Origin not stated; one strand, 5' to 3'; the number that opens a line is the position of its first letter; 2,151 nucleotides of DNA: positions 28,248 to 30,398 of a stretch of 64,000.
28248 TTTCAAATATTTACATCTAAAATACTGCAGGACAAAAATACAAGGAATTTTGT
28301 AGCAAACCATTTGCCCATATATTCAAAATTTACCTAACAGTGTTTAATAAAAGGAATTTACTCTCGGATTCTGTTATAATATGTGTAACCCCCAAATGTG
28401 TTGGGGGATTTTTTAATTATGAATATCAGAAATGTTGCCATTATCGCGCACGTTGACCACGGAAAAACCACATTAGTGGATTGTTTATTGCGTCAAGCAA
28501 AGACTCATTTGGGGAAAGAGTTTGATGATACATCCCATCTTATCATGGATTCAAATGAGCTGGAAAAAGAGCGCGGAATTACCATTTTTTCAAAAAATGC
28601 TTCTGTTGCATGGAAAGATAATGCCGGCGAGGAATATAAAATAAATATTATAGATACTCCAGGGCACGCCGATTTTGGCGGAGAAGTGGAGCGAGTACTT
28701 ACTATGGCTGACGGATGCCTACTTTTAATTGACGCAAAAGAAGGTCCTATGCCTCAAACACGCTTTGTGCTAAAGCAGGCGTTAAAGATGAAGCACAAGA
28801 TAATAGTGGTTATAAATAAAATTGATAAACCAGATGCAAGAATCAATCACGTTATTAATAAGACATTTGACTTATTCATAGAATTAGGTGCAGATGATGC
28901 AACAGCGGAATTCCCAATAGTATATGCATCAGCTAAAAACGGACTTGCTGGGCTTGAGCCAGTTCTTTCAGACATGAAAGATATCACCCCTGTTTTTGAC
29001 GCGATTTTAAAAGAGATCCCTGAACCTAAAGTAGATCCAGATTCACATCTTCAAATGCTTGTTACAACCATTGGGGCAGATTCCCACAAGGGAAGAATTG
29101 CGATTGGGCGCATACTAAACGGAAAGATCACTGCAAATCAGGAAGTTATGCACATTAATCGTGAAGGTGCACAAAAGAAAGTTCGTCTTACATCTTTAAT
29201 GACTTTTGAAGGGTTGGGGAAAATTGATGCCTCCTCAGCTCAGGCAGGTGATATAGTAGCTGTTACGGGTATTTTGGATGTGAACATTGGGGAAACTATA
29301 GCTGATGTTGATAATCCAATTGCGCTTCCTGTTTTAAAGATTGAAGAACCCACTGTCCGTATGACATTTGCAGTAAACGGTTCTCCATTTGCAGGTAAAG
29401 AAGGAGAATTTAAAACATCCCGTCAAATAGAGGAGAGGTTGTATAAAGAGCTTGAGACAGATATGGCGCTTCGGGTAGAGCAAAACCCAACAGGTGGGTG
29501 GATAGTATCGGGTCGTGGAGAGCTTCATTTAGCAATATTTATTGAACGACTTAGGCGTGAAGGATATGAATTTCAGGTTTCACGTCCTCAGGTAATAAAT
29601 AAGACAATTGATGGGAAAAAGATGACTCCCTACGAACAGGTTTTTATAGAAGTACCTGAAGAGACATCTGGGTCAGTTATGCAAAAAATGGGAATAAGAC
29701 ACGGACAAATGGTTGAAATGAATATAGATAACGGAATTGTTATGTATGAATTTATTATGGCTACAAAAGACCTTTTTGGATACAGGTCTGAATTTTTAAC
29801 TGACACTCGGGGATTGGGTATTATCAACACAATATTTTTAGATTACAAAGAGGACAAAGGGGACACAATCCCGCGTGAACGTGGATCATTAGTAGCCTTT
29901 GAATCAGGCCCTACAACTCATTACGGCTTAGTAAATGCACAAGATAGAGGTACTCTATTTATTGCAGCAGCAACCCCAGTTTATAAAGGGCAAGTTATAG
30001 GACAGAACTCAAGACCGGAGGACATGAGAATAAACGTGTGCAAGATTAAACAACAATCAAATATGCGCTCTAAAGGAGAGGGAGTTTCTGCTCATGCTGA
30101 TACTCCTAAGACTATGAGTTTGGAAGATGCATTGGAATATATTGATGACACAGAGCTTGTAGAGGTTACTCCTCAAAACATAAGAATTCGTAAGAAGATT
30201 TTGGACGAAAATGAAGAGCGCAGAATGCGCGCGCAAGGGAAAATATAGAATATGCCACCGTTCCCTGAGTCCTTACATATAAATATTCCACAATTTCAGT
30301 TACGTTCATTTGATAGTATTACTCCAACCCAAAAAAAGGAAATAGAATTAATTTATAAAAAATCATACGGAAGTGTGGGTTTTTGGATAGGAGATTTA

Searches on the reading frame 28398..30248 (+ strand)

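Call 17: search_protein_families(library=pfam, proteins=[window:28398-30248:+], max_evalue=0.01)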
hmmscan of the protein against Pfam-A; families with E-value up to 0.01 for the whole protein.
window:28398-30248:+ (616 aa): 9 families
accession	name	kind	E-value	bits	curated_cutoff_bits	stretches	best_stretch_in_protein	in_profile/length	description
PF00009.33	GTP_EFTU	-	8.7e-56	188.9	26.5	1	9-207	2-186/188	Elongation factor Tu GTP binding domain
PF21018.2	BipA_C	-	1.4e-41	141.1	23.8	1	495-604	1-110/110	TypA/BipA C-terminal domain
PF00679.30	EFG_C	-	1.2e-14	54.6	27.9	1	411-489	5-84/89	Elongation factor G C-terminus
PF03144.31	GTP_EFTU_D2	-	8.1e-12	45.8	30.3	1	232-302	1-73/73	Elongation factor Tu domain 2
PF22042.2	EF-G_D2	-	4.2e-10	40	27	1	219-303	3-83/84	Elongation factor G domain 2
PF14492.12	EFG_III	-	3.7e-08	33.7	27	1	341-394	18-73/75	Elongation Factor G, domain III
PF01926.29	MMR_HSR1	-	2.3e-06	28.1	21.9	1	13-141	2-113/113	50S ribosome-binding GTPase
PF08477.19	Roc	-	0.0027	18.4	27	1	55-143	28-119/119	Ras of Complex, Roc, domain of DAPkinase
PF00735.24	Septin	-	0.0058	16.4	26.2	0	13-93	7-75/280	Septin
